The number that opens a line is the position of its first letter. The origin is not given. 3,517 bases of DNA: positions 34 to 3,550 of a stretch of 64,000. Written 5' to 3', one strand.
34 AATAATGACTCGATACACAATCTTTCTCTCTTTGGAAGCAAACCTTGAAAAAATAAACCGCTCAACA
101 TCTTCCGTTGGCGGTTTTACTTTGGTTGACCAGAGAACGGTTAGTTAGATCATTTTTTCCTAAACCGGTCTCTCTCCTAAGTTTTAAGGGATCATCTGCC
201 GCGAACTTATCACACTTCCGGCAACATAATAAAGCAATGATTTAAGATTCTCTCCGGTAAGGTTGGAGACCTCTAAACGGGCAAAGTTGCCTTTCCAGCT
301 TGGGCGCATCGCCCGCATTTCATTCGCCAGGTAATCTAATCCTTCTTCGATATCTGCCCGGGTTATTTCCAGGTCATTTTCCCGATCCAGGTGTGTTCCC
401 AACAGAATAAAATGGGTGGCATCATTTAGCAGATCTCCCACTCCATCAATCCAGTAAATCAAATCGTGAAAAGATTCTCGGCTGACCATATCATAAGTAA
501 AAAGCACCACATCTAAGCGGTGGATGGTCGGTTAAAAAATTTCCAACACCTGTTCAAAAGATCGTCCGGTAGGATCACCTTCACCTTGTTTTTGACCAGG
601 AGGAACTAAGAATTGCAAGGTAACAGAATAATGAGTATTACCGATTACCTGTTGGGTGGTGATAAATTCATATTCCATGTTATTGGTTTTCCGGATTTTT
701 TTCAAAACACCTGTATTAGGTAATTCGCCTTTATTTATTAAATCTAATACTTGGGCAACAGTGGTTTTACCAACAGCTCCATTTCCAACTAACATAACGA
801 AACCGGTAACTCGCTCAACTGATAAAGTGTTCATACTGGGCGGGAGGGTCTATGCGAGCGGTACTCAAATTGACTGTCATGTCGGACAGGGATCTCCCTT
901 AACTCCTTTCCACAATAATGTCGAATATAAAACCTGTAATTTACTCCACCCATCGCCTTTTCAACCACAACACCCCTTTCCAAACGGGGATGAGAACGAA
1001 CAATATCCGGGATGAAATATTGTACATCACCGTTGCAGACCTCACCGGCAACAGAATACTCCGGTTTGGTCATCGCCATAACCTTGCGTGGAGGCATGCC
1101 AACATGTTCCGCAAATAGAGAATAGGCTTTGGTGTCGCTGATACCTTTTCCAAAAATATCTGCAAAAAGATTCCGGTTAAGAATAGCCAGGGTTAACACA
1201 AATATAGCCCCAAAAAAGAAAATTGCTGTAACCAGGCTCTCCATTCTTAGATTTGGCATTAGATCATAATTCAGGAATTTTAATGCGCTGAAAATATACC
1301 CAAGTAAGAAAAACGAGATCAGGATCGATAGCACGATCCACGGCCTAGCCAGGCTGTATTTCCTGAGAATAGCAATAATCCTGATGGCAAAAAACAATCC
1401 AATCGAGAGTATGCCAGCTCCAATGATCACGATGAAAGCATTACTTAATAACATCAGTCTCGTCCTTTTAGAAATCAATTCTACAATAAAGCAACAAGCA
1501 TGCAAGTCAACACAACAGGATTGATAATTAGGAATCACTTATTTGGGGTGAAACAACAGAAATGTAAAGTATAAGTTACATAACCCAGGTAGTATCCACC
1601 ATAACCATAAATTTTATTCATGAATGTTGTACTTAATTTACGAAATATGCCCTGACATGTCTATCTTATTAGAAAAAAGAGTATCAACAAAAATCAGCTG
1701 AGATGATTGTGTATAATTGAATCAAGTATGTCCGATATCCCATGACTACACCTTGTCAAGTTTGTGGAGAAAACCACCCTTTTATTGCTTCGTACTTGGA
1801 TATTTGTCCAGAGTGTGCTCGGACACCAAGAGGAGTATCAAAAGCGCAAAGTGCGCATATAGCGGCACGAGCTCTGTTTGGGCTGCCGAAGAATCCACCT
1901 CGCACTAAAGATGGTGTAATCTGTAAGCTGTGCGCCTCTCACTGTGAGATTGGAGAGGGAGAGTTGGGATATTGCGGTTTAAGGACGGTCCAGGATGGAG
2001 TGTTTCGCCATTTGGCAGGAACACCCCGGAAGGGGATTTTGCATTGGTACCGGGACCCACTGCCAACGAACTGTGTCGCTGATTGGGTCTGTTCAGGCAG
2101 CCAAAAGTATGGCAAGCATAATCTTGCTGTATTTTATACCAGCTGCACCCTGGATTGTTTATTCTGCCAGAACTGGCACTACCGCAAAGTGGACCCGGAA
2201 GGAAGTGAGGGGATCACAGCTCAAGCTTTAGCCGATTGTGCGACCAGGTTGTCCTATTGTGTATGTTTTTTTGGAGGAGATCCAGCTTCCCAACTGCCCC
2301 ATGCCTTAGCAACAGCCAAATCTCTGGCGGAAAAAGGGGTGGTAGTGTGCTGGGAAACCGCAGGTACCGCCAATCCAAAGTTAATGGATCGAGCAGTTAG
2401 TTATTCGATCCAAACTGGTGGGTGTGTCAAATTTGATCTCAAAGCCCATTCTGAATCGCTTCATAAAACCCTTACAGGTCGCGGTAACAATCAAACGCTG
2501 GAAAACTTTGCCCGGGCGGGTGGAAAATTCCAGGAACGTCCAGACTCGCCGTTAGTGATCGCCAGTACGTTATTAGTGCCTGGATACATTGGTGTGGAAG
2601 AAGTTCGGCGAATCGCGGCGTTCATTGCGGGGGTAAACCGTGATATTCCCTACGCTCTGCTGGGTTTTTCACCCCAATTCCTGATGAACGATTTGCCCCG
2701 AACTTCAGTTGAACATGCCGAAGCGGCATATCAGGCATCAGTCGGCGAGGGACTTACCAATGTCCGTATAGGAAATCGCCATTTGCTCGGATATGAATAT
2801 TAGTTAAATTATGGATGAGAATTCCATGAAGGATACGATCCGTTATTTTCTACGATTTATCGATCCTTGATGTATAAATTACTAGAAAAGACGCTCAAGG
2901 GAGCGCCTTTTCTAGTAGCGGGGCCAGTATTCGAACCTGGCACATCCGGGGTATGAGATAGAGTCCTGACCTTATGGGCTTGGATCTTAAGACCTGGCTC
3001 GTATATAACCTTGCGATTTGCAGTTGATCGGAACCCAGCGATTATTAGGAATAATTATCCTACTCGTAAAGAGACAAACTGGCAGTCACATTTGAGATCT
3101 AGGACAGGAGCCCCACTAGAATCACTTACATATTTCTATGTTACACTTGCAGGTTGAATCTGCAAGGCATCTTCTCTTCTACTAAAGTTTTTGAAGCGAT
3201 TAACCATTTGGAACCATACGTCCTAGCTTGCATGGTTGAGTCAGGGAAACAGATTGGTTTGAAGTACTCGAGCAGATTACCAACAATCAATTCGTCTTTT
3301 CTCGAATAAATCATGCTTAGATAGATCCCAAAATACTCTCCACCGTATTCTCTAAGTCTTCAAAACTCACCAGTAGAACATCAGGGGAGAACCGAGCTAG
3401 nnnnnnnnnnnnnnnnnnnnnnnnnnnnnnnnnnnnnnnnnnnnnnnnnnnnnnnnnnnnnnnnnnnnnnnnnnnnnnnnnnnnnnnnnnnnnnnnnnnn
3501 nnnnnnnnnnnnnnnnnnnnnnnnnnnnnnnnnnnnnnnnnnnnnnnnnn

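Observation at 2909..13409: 10.5-kb PTS/sugar-lactone operon bracketed by a direct repeat of the 3' half of initiator tRNA-Met (integrase-less island)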

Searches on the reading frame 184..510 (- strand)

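Call 8: search_protein_families(library=pfam, proteins=[window:184-510:-])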
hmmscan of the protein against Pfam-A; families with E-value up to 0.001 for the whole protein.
window:184-510:- (108 aa): 1 family
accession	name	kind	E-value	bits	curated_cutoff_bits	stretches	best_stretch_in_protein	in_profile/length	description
PF00071.28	Ras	-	0.00011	22.2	21.6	1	2-56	75-129/162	Ras family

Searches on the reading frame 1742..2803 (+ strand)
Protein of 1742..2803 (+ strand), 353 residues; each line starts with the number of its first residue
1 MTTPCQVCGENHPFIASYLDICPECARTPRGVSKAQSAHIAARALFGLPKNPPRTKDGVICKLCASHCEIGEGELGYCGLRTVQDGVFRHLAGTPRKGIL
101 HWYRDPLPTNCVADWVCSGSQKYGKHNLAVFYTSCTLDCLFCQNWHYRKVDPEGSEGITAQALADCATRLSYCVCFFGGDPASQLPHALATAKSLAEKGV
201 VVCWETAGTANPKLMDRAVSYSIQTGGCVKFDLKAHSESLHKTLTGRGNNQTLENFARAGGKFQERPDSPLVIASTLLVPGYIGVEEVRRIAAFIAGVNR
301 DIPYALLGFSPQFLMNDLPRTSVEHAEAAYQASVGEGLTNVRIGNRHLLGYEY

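Call 8: search_protein_families(library=pfam, proteins=[window:1742-2803:+])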
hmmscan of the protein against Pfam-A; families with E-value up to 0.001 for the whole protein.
window:1742-2803:+ (353 aa): 2 families
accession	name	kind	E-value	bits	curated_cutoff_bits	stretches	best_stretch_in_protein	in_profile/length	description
PF04055.27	Radical_SAM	-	1.2e-08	35.7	29.5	1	131-272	3-144/166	Radical SAM superfamily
PF13353.11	Fer4_12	-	9.2e-05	23.2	22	1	128-217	8-100/137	4Fe-4S single cluster domain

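Call 11: find_homologous_proteins(query=window:1742-2803:+, max_evalue=1e-20)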
Query window:1742-2803:+ (353 aa): 6417 proteins with E <= 1e-20 among 8000 candidates; the best 120 are listed.
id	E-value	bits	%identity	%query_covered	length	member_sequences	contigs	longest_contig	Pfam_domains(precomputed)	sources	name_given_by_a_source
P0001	3.4e-233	792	95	100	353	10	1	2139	PF04055.28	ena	-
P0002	3.1e-193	660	77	100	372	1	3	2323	PF04055.28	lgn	-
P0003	2.7e-188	644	76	100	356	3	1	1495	PF04055.28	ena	-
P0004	4.1e-183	627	76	96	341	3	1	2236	PF04055.28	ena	-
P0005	2.0e-182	624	74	100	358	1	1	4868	PF04055.28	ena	-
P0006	2.1e-179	615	79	90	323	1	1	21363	PF04055.28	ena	-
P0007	4.1e-175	600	71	99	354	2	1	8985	PF04055.28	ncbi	-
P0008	4.9e-169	580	71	96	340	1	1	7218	PF04055.28,PF13353.12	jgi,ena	-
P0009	8.4e-167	573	81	84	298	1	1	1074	PF04055.28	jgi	jgi:pyruvate formate lyase activating enzyme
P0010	3.3e-166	571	69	99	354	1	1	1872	PF04055.28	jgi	jgi:pyruvate formate lyase activating enzyme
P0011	2.0e-164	565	68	99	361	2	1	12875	PF04055.28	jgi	jgi:pyruvate formate lyase activating enzyme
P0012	8.0e-163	560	66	99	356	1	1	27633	PF04055.28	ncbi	-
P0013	7.7e-162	557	67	98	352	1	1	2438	PF04055.28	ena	-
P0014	5.3e-161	554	67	99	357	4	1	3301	PF04055.28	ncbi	-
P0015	5.6e-161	554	65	99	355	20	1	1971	PF04055.28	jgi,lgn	-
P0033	2.6e-156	539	77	82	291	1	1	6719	PF04055.28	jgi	jgi:pyruvate formate lyase activating enzyme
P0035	8.4e-156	537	83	77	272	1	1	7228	PF04055.28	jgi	jgi:pyruvate formate lyase activating enzyme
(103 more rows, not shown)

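Call 12: find_encoding_contigs(protein=window:1742-2803:+, flank=10000, max_places=10)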
Protein window:1742-2803:+ (353 aa): 2 contigs read that carry it; 2 places shown.
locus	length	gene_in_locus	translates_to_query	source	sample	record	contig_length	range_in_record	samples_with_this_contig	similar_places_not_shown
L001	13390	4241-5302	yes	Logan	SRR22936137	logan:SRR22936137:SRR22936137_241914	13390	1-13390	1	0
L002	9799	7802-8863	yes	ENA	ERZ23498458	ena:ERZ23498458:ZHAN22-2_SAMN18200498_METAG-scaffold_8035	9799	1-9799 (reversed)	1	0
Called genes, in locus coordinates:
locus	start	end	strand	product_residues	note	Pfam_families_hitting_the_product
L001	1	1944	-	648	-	?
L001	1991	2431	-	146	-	PF22166:WHD_ArnR1 (faint), PF01047:MarR, PF12802:MarR_2, PF13463:HTH_27 (weak)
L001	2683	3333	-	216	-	PF00071:Ras (faint)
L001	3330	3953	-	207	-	-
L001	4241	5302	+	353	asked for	PF04055:Radical_SAM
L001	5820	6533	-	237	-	PF00702:Hydrolase, PF12710:HAD, PF13419:HAD_2, PF13242:Hydrolase_like (weak)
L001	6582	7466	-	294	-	PF00701:DHDPS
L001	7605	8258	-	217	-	PF01081:Aldolase, PF02581:TMP-TENI (weak)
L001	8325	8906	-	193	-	PF01209:Ubie_methyltran (weak), PF08241:Methyltransf_11, PF13649:Methyltransf_25, PF13847:Methyltransf_31 (weak)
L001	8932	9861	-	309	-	PF02126:PTE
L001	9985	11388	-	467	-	PF03611:EIIC-GAT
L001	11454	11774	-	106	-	PF02302:PTS_IIB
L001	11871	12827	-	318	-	PF02126:PTE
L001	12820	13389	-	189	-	?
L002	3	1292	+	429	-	?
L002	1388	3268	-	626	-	PF00664:ABC_membrane, PF00005:ABC_tran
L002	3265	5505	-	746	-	PF00664:ABC_membrane, PF02463:SMC_N (weak), PF00005:ABC_tran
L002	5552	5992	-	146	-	PF22166:WHD_ArnR1 (faint), PF01047:MarR, PF12802:MarR_2, PF13463:HTH_27 (weak)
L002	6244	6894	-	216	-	PF00071:Ras (faint)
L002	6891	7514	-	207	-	-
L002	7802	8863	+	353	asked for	PF04055:Radical_SAM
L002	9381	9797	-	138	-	?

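Call 13: find_encoding_contigs(protein=P0006, flank=10000, max_places=3)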
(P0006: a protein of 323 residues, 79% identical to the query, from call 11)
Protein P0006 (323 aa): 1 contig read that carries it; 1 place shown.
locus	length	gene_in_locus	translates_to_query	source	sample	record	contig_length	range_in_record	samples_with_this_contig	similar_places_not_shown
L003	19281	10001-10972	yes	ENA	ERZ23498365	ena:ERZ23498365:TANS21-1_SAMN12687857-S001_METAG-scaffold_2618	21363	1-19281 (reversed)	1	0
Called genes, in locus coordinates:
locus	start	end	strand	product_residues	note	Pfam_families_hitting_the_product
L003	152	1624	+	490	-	PF20154:LNT_N, PF00795:CN_hydrolase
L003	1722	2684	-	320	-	PF03781:FGE-sulfatase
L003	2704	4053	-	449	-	-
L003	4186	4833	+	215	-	PF00440:TetR_N, PF14246:TetR_C_7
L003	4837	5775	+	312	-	PF00005:ABC_tran, PF13304:AAA_21 (faint), PF13732:DrrA1-3_C (weak)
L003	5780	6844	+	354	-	PF12698:ABC2_membrane_3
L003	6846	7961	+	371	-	PF12698:ABC2_membrane_3, PF01061:ABC2_membrane (weak)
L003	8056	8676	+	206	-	PF02660:G3P_acyltransf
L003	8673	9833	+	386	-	PF13506:Glyco_transf_21, PF00535:Glycos_transf_2, PF10111:Glyco_tranf_2_2 (weak), PF13641:Glyco_tranf_2_3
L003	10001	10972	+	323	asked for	PF04055:Radical_SAM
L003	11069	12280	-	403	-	PF01757:Acyl_transf_3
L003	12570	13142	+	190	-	-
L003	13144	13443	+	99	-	PF13601:HTH_34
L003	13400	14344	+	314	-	PF00005:ABC_tran, PF13304:AAA_21, PF13732:DrrA1-3_C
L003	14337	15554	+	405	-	PF12698:ABC2_membrane_3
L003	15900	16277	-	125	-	-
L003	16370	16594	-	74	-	-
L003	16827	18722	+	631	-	PF02518:HATPase_c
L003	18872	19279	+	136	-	?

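Call 14: find_encoding_contigs(protein=P0007, flank=10000, max_places=3)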
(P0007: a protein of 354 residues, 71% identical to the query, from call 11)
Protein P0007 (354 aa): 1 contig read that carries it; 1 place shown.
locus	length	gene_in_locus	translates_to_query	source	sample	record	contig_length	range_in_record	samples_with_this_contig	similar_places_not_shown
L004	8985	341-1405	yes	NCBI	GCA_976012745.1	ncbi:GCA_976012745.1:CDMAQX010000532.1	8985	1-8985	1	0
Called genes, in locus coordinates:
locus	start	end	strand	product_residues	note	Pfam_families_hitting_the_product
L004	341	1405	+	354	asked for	PF04055:Radical_SAM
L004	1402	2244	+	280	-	PF13489:Methyltransf_23, PF08241:Methyltransf_11, PF08242:Methyltransf_12, PF01209:Ubie_methyltran (weak), PF13649:Methyltransf_25, PF13847:Methyltransf_31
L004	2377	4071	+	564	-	PF01368:DHH, PF02272:DHHA1, PF17768:RecJ_OB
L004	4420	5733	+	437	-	PF00004:AAA (faint)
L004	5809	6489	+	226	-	PF03009:GDPD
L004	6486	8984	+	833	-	?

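Call 15: find_related_loci(query=window:1742-2803:+, collection=genome_contigs, flank=10000)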
Query window:1742-2803:+ (353 aa) in genome_contigs; peptide patterns used: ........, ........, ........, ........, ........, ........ (x = any residue, [..] = any of these).
599 stretches matched a pattern (row limit reached: there are more); 560 encode a relative of the query (tblastn E <= 1e-3); the best 80 are kept; 80 distinct loci.
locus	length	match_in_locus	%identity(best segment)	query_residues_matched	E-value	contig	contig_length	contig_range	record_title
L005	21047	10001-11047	65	5-353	6e-156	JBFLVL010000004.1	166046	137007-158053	MAG: Chloroflexota bacterium isolate MAG005 MAG005_4, whole genome shotgun sequence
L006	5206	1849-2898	65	5-353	1e-153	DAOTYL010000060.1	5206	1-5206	MAG TPA_asm: Anaerolineae bacterium isolate H24_340 k119_628290, whole genome shotgun sequence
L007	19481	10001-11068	64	1-353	2e-150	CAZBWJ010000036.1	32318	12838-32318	MAG TPA_asm: uncultured Acidobacteriota bacterium isolate binchicken_co283_64 genome assembly, contig: NODE_871_length_3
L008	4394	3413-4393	65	3-329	2e-152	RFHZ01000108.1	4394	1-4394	MAG: Nitrospinota bacterium isolate J063 k99_190754, whole genome shotgun sequence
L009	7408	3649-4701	62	5-353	3e-145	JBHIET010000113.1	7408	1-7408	MAG: Anaerolineae bacterium isolate b2.sp2_bin.30 NODE_3742_length_7408_cov_10.421597, whole genome shotgun sequence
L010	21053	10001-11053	62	5-353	6e-144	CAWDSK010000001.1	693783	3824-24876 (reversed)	MAG: uncultured Acidobacteriota bacterium isolate MFD03726.bin.1.125 genome assembly, contig: contig_10315, whole genome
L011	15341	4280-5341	60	2-353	1e-142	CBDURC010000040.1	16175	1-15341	MAG TPA_asm: uncultured Anaerolineales bacterium isolate SRR22302361_binner13_Refined_100 genome assembly, contig: ERZ25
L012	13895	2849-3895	64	5-353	3e-142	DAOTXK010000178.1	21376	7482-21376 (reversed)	MAG TPA_asm: Anaerolineae bacterium isolate H21_247 k133_1104691, whole genome shotgun sequence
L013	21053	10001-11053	61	5-353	5e-141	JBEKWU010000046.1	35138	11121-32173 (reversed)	MAG: Bryobacteraceae bacterium isolate SPRUCE 635 SPRUCE_635_46, whole genome shotgun sequence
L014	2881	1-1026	59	14-353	1e-147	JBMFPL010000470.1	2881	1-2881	MAG: Bryobacteraceae bacterium isolate KM4338-62 NODE_16027_length_2881_cov_4.432767, whole genome shotgun sequence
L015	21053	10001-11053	63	5-353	6e-140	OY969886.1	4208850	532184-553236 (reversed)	MAG: uncultured Acidobacteriota bacterium isolate MFD10007.bin.c.1 genome assembly, chromosome: 1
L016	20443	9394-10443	60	5-352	7e-140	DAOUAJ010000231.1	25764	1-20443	MAG TPA_asm: Anaerolineae bacterium isolate H63_643 k137_304207, whole genome shotgun sequence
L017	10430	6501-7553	62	5-353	8e-139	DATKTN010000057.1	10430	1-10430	MAG TPA_asm: Anaerolineae bacterium isolate SMAG_U14082 k141_657474, whole genome shotgun sequence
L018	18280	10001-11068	59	5-353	2e-138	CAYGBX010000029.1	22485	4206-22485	MAG TPA_asm: uncultured Anaerolineales bacterium isolate ERP108616_co2_548 genome assembly, contig: NODE_3269_length_224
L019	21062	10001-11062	62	2-353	7e-138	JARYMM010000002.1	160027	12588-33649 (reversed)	MAG: Anaerolineae bacterium isolate A05DMB-I-32 NODE_2_length_160027_cov_6.927369, whole genome shotgun sequence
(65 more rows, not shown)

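Call 27: search_protein_families(library=pfam, proteins=[L003:11069-12280:-, L003:12570-13142:+])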
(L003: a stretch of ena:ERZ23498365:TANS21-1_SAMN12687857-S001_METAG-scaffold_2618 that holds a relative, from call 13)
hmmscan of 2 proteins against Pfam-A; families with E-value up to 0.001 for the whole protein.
L003:11069-12280:- (403 aa): 1 family
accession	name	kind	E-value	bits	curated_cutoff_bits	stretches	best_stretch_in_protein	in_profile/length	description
PF01757.29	Acyl_transf_3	-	4.2e-32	111.9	31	1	6-377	2-325/326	Acyltransferase domain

L003:12570-13142:+ (190 aa): 0 families

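Call 29: find_encoding_contigs(protein=P0001, flank=10000, max_places=5)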
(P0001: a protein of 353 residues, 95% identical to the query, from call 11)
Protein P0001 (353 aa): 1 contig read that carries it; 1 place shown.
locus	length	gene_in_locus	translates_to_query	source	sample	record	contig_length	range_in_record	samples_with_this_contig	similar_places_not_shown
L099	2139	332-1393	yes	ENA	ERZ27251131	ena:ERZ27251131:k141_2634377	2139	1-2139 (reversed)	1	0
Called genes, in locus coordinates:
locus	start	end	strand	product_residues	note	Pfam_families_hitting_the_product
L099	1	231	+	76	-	?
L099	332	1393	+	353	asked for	PF04055:Radical_SAM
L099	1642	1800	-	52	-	-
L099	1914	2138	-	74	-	?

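Call 30: find_encoding_contigs(protein=P0035, flank=10000, max_places=3)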
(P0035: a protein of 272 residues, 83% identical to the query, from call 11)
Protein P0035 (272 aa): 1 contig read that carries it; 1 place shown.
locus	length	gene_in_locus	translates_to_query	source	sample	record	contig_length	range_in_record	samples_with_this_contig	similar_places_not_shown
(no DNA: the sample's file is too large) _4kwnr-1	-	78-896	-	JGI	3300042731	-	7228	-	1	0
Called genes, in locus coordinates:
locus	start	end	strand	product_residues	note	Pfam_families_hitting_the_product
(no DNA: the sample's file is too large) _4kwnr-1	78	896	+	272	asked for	PF04055:Radical_SAM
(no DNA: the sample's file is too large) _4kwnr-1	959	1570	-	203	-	PF01712:dNK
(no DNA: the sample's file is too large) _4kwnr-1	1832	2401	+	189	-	-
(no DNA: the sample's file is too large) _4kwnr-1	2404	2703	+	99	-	PF13601:HTH_34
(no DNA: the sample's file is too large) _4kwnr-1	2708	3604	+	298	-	PF00005:ABC_tran, PF13304:AAA_21, PF13732:DrrA1-3_C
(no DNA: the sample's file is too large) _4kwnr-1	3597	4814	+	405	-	PF12679:ABC2_membrane_2, PF12698:ABC2_membrane_3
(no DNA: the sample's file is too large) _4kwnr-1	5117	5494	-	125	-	-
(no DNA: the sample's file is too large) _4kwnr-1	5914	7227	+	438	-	?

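Call 31: find_encoding_contigs(protein=P0033, flank=10000, max_places=3)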
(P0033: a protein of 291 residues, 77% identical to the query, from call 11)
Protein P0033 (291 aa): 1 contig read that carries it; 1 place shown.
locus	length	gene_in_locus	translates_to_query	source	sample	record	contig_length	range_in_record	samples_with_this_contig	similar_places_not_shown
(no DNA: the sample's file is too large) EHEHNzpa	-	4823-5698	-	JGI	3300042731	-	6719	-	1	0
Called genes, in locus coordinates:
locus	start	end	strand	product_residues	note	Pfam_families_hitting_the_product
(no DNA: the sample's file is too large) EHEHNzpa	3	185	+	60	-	?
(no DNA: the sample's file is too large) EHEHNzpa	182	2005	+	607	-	PF00664:ABC_membrane, PF00005:ABC_tran, PF02463:SMC_N (faint)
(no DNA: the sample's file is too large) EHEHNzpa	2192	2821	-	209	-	-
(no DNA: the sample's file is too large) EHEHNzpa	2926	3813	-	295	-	PF18915:DUF5667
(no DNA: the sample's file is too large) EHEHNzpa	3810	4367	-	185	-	PF07638:Sigma70_ECF (weak), PF04542:Sigma70_r2, PF08281:Sigma70_r4_2, PF04545:Sigma70_r4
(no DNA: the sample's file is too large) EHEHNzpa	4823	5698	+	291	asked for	PF04055:Radical_SAM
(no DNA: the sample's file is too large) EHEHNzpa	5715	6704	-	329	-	PF00271:Helicase_C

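Call 62: find_encoding_contigs(protein=P0005, flank=10000, max_places=3)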
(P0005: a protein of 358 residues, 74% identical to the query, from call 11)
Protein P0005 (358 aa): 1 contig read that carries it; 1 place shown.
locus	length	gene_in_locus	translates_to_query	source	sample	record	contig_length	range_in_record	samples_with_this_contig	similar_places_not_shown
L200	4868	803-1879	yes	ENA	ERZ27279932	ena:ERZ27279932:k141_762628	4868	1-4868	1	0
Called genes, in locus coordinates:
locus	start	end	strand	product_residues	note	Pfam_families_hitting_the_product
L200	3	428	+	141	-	?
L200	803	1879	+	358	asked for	PF04055:Radical_SAM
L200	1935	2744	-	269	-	PF12146:Hydrolase_4, PF00561:Abhydrolase_1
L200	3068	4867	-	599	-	?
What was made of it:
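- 1742..2803 (+): Radical-SAM gene, the flank on the distal side. It lies within the wider variable zone and is not part of the conserved backbone. Pfam (call 8); contexts of homologues (calls 13, 14, 30, 31, 62)
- On tRNA-integrated genomic island (Islander-type definition): No relative shows tRNA-fMet directly joined to the radical-SAM flank (calls 13, 30, 62).
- No exact empty site was recovered; the closest relatives have other genes between radical SAM and the tRNA (calls 13, 30, 62).
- Tried and rejected: I examined contexts of radical-SAM homologues at 95, 83, 79, 77, 74 and 71% identity (calls 13, 14, 29-31, 62) and 80 GTDB loci at 65% or less (call 15).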

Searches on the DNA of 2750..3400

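Call 10: search_rna_families(source=window, start=2750, end=3400, threshold=evalue, max_evalue=10, show_alignments=4)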
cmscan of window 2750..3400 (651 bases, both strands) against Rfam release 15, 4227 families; matches with E-value up to 10: 11.
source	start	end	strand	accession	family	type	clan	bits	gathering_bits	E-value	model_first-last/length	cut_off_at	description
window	2880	2917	-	RF04197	mir-9457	Gene; miRNA;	-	21.1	90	0.18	16-54/68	no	mir-9457 microRNA precursor family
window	2776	2914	+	RF04180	BTnc231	Gene; sRNA;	-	20.3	80.4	0.095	1-154/154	no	Bacteroides sRNA BTnc231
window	2880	2917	+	RF04197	mir-9457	Gene; miRNA;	-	18.5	90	0.87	16-54/68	no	mir-9457 microRNA precursor family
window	2868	2913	-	RF00238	ctRNA_pND324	Gene; antisense;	-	18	45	8.3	1-86/86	no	ctRNA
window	2867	2913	+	RF02066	STnc320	Gene; sRNA;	-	17.8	50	1.2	1-55/55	no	Salmonella enterica sRNA STnc320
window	2885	2912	-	RF02066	STnc320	Gene; sRNA;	-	16.6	50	2.3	20-47/55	no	Salmonella enterica sRNA STnc320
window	3011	3039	-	RF01103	UPD-PKc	Cis-reg;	-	16.6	40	7.9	1-29/29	no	Pseudoknot of upstream pseudoknot domain (UPD) of the 3'UTR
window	3171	3197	+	RF01365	CRISPR-DR52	Gene; CRISPR;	-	16.1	50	4.5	1-37/37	no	CRISPR RNA direct repeat element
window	2881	2916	-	RF04144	MIR9783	Gene; miRNA;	-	15.1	100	8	31-66/95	no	MIR9783 microRNA precursor family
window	2881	2916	+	RF03664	MIR6288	Gene; miRNA;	-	14.8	74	8.2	1-92/92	no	MIR6288 microRNA precursor family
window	3335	3392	-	RF00604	SNORD88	Gene; snRNA; snoRNA; CD-box;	CL00071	14.3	46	5.3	1-91/91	no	Small nucleolar RNA SNORD88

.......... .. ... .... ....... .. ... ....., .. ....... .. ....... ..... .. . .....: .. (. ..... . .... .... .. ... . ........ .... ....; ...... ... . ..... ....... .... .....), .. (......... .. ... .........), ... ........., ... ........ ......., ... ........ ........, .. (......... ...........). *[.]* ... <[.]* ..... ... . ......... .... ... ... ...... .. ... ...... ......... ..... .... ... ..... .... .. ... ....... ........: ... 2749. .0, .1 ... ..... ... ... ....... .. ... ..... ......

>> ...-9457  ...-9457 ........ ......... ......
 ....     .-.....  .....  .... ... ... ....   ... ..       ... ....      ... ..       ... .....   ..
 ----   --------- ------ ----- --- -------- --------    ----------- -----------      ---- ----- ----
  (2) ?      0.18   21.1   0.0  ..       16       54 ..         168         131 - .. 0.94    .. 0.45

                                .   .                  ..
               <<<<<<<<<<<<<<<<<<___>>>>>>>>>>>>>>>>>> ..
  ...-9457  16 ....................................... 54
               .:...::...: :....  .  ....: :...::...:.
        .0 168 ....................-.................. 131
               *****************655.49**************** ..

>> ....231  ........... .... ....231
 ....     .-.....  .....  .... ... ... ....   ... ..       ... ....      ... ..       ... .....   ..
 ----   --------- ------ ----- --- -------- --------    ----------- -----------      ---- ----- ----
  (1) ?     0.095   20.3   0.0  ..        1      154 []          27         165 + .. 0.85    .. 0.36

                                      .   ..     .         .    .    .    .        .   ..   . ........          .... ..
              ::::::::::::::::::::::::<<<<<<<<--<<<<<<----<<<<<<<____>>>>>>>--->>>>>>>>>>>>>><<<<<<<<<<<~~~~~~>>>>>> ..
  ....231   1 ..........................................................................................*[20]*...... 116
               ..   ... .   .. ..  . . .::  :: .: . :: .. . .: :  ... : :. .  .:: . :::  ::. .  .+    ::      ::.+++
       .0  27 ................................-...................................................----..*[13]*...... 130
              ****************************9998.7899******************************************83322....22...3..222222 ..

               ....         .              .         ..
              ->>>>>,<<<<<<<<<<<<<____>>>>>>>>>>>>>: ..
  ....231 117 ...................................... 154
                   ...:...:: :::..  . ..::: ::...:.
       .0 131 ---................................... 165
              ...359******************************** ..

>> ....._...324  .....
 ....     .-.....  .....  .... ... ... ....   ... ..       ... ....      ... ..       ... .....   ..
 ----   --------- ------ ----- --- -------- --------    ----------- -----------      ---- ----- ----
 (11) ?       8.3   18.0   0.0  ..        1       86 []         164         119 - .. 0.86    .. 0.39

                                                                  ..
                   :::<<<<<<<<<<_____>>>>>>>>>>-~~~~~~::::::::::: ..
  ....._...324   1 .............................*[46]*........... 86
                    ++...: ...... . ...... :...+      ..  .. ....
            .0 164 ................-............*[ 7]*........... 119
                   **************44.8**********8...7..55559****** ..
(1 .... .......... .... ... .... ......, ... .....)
